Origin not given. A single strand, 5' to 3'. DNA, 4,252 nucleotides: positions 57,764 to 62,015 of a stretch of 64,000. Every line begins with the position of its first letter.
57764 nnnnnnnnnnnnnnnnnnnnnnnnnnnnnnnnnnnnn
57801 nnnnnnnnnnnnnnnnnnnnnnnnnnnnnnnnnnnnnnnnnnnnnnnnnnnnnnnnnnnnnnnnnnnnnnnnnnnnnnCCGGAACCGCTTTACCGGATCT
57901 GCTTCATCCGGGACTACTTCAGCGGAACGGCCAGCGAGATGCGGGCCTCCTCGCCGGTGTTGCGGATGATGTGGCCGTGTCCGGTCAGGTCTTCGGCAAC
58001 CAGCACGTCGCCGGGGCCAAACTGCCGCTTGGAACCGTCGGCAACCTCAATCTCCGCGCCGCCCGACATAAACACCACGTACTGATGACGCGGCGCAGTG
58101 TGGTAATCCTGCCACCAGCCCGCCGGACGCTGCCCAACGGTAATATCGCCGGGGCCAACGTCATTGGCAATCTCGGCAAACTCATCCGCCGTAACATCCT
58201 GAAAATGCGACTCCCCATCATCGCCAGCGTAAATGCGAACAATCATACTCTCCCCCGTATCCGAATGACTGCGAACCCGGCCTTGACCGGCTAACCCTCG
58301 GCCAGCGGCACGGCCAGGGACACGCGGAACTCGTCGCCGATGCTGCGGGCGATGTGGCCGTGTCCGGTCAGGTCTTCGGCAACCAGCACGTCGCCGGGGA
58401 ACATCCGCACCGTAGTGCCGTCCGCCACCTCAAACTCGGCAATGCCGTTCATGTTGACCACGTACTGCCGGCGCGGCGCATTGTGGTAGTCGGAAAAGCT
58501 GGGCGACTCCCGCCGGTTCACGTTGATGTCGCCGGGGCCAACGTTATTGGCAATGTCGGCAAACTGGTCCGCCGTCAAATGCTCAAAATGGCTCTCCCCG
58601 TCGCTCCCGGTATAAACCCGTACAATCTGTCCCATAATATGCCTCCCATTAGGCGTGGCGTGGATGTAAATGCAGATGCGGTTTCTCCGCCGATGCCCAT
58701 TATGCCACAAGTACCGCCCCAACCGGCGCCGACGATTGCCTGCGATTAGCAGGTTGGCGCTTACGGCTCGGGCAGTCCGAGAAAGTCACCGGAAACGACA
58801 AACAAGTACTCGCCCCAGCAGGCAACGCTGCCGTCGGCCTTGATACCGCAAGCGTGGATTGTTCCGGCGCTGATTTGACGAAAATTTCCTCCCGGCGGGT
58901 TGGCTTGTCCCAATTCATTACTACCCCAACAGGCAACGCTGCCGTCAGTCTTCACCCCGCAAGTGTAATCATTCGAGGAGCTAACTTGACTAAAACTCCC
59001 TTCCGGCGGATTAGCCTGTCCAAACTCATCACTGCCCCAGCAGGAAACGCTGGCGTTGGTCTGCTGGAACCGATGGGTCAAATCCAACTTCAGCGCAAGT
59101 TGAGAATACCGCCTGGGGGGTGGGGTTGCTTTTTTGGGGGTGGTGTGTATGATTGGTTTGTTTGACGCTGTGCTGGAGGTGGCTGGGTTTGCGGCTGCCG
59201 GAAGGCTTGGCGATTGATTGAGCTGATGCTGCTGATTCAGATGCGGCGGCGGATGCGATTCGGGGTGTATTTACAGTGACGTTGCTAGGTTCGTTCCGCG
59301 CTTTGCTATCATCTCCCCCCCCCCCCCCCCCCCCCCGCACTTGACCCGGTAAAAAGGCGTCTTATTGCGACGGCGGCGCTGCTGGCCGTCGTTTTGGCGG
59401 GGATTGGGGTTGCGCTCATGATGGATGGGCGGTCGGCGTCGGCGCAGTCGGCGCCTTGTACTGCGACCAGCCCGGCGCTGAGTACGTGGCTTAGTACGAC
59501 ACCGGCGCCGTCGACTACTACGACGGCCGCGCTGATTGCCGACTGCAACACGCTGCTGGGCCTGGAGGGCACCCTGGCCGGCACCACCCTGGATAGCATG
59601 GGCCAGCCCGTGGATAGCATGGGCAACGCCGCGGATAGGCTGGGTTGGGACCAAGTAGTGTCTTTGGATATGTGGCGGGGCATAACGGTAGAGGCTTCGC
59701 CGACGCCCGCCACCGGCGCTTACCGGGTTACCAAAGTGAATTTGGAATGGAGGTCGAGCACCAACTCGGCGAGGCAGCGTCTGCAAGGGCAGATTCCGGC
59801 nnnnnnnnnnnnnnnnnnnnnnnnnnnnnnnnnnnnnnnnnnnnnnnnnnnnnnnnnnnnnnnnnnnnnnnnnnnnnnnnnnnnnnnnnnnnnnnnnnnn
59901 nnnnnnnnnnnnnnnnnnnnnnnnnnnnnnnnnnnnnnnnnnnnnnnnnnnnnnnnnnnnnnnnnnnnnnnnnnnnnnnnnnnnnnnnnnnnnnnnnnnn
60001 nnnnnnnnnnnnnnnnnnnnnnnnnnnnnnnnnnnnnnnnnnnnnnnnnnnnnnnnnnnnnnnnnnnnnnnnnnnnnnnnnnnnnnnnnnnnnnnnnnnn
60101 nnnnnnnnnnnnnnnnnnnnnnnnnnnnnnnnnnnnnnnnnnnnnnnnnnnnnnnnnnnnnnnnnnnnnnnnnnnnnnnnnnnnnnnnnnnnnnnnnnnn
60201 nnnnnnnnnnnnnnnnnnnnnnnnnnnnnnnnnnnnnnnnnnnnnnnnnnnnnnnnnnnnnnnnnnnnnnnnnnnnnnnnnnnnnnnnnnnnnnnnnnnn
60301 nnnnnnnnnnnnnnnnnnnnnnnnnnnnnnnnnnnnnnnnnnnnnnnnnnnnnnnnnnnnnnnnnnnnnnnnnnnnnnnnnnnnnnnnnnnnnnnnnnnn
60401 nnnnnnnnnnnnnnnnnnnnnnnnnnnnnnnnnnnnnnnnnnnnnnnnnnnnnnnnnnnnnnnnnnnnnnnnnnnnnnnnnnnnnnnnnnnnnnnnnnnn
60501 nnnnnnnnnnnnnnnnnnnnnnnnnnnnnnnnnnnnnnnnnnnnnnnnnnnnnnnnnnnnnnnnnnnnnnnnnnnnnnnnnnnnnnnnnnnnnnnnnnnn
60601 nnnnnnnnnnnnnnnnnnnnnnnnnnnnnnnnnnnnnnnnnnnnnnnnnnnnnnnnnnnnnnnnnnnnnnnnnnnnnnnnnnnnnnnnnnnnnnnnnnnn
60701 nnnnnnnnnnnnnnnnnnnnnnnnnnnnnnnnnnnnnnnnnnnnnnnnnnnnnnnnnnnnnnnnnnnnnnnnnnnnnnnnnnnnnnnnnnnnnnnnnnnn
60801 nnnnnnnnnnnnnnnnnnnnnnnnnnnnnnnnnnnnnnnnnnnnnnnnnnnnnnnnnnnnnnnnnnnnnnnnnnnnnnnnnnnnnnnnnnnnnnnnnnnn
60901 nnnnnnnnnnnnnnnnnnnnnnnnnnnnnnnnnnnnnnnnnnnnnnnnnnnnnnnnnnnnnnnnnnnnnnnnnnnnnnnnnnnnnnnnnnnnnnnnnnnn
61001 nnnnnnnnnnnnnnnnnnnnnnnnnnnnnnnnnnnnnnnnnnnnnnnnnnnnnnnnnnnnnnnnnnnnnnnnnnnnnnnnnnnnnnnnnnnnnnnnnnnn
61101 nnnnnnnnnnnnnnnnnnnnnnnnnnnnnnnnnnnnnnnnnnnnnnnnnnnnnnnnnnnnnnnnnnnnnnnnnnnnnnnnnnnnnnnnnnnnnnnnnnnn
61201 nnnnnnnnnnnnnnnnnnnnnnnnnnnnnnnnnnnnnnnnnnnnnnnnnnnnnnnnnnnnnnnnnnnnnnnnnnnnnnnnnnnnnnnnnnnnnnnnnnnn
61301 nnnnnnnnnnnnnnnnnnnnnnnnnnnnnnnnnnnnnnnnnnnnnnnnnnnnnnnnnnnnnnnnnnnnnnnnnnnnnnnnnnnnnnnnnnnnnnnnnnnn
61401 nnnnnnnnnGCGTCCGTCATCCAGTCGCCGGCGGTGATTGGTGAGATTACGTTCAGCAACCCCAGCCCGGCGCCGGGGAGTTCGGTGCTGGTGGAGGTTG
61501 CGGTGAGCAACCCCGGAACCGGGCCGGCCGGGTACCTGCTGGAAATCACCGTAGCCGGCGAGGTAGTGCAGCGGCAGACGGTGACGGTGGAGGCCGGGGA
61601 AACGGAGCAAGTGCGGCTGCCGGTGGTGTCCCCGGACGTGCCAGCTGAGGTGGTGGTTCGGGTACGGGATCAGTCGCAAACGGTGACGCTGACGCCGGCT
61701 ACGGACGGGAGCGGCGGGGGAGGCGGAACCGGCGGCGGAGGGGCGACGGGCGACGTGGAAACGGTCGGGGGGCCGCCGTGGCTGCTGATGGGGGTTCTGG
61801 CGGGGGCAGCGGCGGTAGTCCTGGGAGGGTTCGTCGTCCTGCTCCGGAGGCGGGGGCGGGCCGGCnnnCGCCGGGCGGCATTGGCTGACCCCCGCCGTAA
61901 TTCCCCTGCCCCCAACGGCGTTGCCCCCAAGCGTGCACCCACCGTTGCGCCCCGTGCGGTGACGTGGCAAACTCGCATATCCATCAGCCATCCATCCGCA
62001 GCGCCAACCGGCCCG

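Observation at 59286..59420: C22 homopolymer in front of the LRR surface-protein gene leaves the signal peptide without a canonical start codon in the sequenced state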

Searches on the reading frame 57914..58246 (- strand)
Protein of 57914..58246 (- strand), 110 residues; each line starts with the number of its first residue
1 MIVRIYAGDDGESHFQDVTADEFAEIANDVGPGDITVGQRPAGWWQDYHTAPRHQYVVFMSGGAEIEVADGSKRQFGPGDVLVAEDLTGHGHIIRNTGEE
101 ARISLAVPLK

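Call 14: find_encoding_contigs(protein=window:57914-58246:-, flank=10000, max_places=10)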
Protein window:57914-58246:- (110 aa): 3 contigs read that carry it; 3 places shown.
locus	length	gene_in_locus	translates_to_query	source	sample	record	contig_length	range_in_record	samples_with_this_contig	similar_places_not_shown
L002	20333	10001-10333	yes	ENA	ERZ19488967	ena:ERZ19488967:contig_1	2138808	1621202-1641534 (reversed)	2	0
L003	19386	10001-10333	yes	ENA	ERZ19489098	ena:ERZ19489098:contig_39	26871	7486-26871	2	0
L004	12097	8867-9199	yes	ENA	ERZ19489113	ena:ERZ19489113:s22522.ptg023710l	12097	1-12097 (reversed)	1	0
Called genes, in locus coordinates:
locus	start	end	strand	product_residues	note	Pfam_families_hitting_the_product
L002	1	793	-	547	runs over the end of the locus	PF01039:Carboxyl_trans, PF03255:ACCA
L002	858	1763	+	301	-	PF00809:Pterin_bind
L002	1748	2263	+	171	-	PF01288:HPPK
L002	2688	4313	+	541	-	PF00118:Cpn60_TCP1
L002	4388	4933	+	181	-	PF22769:DCD, PF00692:dUTPase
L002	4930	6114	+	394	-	PF13513:HEAT_EZ (faint), PF08331:QueG_DUF1730, PF03130:HEAT_PBS (faint), PF13484:Fer4_16, PF13646:HEAT_2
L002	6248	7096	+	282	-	PF04250:DUF429 (weak)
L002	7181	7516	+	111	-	-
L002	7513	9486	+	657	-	-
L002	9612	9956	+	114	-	-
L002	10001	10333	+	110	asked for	-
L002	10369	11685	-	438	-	PF11013:DUF2851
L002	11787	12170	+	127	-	PF08937:ThsB_TIR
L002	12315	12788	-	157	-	PF00210:Ferritin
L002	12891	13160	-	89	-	-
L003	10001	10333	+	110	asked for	-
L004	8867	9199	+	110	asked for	-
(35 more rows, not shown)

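Call 15: search_protein_families(library=pfam, proteins=[window:57914-58246:-], max_evalue=0.01)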
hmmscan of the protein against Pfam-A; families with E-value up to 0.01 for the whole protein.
window:57914-58246:- (110 aa): 2 families
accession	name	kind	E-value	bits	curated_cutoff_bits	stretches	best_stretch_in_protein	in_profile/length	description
PF05899.18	Cupin_3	-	6.6e-05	23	23.5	1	51-84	23-56/74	EutQ-like cupin domain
PF07883.17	Cupin_2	-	0.00012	22.1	27.2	1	45-102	10-65/70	Cupin domain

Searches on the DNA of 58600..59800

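Call 54: search_rna_families(source=window, start=58600, end=59800, threshold=evalue, max_evalue=1)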
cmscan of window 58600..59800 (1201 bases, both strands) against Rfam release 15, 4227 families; matches with E-value up to 1: 0.
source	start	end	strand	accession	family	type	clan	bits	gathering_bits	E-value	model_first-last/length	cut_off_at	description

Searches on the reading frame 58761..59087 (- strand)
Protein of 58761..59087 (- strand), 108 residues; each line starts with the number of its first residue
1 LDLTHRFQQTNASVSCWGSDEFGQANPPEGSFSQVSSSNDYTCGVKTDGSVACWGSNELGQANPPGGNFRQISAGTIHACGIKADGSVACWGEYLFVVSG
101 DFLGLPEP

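Call 15: search_protein_families(library=pfam, proteins=[window:58761-59087:-], max_evalue=0.01)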
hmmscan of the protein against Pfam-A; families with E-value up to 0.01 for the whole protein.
window:58761-59087:- (108 aa): 2 families
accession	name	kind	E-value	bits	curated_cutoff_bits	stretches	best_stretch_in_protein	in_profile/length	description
PF13540.12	RCC1_2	-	1.5e-15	56.9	22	2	33-61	2-30/30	Regulator of chromosome condensation (RCC1) repeat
PF25390.1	WD40_RLD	-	5.5e-07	29.7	150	1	27-93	86-168/363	RCC1-like domain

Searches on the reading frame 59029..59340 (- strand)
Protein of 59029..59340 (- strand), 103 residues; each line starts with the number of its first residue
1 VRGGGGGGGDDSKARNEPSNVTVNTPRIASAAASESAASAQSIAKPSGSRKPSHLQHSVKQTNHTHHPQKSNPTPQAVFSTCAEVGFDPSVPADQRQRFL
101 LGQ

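Call 15: search_protein_families(library=pfam, proteins=[window:59029-59340:-], max_evalue=0.01)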
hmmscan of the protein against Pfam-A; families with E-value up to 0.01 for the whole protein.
window:59029-59340:- (103 aa): 0 families

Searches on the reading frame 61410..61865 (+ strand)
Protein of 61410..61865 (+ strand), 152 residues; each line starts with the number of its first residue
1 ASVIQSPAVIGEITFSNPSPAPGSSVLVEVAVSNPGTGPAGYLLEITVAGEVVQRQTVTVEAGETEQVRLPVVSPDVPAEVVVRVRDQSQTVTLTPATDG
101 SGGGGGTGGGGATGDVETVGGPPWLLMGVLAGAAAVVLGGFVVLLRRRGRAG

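Call 28: find_homologous_proteins(query=A2, max_evalue=0.00001)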
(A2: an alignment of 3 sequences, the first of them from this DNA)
Query A2 (3 sequences) (152 aa, profile of the alignment): 1 proteins with E <= 0.00001 among 8000 candidates.
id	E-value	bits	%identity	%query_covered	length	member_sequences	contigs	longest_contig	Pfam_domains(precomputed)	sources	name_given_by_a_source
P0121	8.5e-51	190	48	97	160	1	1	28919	-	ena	-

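Call 29: find_encoding_contigs(protein=P0121, flank=10000, max_places=6)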
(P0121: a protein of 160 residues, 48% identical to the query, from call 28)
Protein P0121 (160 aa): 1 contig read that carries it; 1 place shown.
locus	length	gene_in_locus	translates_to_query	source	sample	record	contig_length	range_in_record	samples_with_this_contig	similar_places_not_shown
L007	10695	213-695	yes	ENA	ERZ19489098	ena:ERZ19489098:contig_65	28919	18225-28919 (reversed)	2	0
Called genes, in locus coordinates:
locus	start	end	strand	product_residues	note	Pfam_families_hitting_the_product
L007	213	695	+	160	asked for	-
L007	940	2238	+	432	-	PF00919:UPF0004, PF04055:Radical_SAM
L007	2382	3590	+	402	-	PF02445:NadA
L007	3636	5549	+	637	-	PF10592:AIPR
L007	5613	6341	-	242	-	PF05685:Uma2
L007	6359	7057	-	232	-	PF06778:Chlor_dismutase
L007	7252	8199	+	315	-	PF17170:DUF5128 (faint), PF01436:NHL (weak)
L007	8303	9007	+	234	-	PF04029:2-ph_phosp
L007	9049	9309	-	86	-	-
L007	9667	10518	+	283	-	PF19190:BACON_2 (faint)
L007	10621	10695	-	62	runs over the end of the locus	-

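Call 32: find_related_loci(query=A2, collection=genome_contigs, flank=10000)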
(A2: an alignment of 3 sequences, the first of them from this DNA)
Query A2 (152 aa) in genome_contigs; peptide patterns used: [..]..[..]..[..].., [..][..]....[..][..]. (x = any residue, [..] = any of these).
82 stretches matched a pattern; 2 encode a relative of the query (tblastn E <= 1e-3); 2 distinct loci.
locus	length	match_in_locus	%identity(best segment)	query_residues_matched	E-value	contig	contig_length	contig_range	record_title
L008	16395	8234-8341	44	4-39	1e-6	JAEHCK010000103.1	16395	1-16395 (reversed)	MAG: Thermoplasmata archaeon isolate SG225.bin14 k141_2432390_length_16395_cov_15.6815, whole genome shotgun sequence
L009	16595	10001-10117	41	12-49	4e-5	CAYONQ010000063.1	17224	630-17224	MAG TPA_asm: uncultured Pirellulales bacterium isolate binchicken_co262_96 genome assembly, contig: NODE_3532_length_172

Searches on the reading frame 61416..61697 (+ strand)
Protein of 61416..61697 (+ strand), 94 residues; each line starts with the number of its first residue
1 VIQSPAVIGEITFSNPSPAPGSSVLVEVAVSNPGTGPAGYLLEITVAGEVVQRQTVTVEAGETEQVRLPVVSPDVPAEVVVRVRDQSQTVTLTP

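Call 41: find_homologous_proteins(query=A4, max_evalue=0.001)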
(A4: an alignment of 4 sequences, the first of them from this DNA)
Query A4 (4 sequences) (94 aa, profile of the alignment): 1 proteins with E <= 0.001 among 337 candidates.
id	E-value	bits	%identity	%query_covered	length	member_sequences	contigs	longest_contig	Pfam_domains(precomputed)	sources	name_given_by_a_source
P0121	6.8e-44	166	54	97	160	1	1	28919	-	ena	-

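Call 61: find_related_loci(query=A4, collection=metagenome_contigs, flank=10000)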
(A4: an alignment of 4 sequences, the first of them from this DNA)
Query A4 (94 aa) in metagenome_contigs; peptide patterns used: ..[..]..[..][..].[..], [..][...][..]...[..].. (x = any residue, [..] = any of these).
484 stretches matched a pattern, but none encodes a relative of the query by tblastn (E <= 1e-3).

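Call 69: search_protein_representatives(alignment_id=A6)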
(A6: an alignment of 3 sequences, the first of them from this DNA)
Query: 3 sequences, 94 profile positions. Proteins with E-value up to 0.001 (for the whole library): 767; up to 1e-10: 88; up to 1e-30: 8. The best 150 are listed.
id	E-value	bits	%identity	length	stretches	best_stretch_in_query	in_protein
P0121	4.2e-46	171.1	-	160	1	1-94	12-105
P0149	2.1e-41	156.1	-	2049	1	2-94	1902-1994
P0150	5.9e-40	151.4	-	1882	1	2-94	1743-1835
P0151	2.5e-37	143.0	-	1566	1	3-94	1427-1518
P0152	2.9e-37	142.8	-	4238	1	2-94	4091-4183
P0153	8.5e-36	138.1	-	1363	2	4-94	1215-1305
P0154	1.5e-35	137.3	-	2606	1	1-94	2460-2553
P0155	5.7e-32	125.8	-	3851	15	16-91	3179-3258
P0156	5.8e-28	113.0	-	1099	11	14-79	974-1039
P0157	3.8e-26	107.2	-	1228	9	18-78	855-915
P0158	1.1e-24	102.5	-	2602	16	12-87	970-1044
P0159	7.4e-24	99.8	-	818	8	10-69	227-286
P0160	2.3e-23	98.3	-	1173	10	20-76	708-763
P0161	4.0e-22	94.3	-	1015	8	10-68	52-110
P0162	4.7e-22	94.0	-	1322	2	2-94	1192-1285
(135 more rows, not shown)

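Call 71: find_encoding_contigs(protein=P0151, flank=4000, max_places=10)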
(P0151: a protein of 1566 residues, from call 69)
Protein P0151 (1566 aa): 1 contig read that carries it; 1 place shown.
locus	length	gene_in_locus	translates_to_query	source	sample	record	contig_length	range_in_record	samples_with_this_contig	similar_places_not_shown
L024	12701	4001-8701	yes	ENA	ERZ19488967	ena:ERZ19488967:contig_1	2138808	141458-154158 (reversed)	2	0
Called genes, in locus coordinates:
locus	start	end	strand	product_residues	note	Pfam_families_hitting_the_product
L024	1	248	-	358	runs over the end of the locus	PF02310:B12-binding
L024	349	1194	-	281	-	PF13578:Methyltransf_24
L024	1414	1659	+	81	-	-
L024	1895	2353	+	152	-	-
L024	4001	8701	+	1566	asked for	-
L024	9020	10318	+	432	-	PF00919:UPF0004, PF04055:Radical_SAM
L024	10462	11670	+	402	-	PF02445:NadA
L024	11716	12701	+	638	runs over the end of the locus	PF10592:AIPR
